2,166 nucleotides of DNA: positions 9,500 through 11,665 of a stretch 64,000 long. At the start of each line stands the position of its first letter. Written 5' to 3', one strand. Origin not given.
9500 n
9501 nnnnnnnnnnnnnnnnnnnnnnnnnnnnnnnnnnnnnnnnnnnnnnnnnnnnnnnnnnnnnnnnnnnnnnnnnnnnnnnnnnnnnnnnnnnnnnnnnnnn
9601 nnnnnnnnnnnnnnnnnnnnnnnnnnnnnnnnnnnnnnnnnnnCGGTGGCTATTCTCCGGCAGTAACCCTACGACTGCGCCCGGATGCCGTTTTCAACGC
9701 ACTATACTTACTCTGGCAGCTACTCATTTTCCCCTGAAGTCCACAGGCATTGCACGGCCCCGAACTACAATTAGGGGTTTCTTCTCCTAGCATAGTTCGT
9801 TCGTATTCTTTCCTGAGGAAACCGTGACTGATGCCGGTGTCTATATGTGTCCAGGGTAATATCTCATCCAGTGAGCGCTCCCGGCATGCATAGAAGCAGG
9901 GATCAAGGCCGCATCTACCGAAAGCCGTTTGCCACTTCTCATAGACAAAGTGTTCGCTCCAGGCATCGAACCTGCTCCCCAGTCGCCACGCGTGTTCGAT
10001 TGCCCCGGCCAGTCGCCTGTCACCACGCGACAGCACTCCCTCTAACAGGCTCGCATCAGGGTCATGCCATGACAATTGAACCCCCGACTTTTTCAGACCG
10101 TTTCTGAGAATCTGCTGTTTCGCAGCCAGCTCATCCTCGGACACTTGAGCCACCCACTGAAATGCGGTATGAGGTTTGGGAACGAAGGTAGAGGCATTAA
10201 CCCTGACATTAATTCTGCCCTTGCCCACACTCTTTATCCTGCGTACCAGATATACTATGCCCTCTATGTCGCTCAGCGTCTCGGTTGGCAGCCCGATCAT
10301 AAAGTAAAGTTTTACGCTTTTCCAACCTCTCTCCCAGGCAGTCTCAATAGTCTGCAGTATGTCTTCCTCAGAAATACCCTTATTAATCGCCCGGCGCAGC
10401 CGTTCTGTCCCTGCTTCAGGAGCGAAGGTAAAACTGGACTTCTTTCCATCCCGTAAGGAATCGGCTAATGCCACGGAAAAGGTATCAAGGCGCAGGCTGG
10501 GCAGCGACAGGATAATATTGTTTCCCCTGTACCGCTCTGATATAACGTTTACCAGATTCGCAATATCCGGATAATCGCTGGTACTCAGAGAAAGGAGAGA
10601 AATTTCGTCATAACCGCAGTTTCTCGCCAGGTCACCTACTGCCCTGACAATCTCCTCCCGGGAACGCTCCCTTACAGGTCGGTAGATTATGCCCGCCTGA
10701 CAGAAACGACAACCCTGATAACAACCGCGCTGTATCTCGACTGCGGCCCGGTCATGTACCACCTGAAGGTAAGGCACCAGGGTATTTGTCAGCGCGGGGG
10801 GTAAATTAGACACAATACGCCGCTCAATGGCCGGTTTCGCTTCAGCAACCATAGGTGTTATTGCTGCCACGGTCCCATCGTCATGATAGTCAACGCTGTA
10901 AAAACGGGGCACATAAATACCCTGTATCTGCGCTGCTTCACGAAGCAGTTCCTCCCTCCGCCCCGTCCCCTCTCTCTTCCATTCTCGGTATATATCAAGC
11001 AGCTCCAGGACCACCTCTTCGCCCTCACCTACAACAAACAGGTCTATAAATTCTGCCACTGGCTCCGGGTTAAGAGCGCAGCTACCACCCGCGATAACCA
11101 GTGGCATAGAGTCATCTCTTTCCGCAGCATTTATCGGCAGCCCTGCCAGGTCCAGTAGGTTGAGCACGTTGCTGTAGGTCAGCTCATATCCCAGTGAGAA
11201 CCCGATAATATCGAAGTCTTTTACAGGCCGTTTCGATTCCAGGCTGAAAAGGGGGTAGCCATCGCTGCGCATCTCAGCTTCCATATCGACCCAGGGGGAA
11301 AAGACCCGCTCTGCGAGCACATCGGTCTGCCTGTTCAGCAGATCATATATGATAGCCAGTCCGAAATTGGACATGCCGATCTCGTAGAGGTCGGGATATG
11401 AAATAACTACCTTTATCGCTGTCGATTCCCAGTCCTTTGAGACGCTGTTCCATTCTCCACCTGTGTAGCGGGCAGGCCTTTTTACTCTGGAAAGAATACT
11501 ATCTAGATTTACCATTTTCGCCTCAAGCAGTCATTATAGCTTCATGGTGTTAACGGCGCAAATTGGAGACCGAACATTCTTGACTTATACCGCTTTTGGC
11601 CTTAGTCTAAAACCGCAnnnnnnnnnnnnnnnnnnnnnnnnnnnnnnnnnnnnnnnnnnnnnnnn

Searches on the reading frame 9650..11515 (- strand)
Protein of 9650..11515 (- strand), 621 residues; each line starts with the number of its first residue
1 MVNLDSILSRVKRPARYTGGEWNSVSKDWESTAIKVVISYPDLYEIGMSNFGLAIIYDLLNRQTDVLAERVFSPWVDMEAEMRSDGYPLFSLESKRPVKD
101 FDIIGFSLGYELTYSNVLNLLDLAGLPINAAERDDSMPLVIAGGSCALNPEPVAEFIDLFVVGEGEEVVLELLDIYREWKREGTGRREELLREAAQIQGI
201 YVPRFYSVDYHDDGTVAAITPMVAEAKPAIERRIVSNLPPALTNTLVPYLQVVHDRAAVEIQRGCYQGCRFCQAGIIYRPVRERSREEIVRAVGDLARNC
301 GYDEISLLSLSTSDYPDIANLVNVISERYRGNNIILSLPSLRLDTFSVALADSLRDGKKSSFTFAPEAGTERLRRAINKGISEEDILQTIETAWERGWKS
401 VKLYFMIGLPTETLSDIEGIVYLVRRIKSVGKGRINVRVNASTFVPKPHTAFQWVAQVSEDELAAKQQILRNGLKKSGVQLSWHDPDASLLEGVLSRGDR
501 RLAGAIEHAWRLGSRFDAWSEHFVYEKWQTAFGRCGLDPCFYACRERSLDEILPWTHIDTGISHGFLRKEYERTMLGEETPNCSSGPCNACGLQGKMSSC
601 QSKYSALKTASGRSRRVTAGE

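Call 11: search_protein_families(library=pfam, proteins=[window:9650-11515:-])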
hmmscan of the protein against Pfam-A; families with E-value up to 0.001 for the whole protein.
window:9650-11515:- (621 aa): 3 families
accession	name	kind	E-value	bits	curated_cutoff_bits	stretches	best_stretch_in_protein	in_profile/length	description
PF19864.5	Radical_SAM_N2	-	5.2e-65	218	29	1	52-203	1-151/151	Radical SAM proteins, N-terminal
PF04055.27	Radical_SAM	-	3.5e-24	86.3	29.5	1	259-421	1-163/166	Radical SAM superfamily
PF02310.24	B12-binding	-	0.0003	21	32.1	0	100-172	51-120/121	B12 binding domain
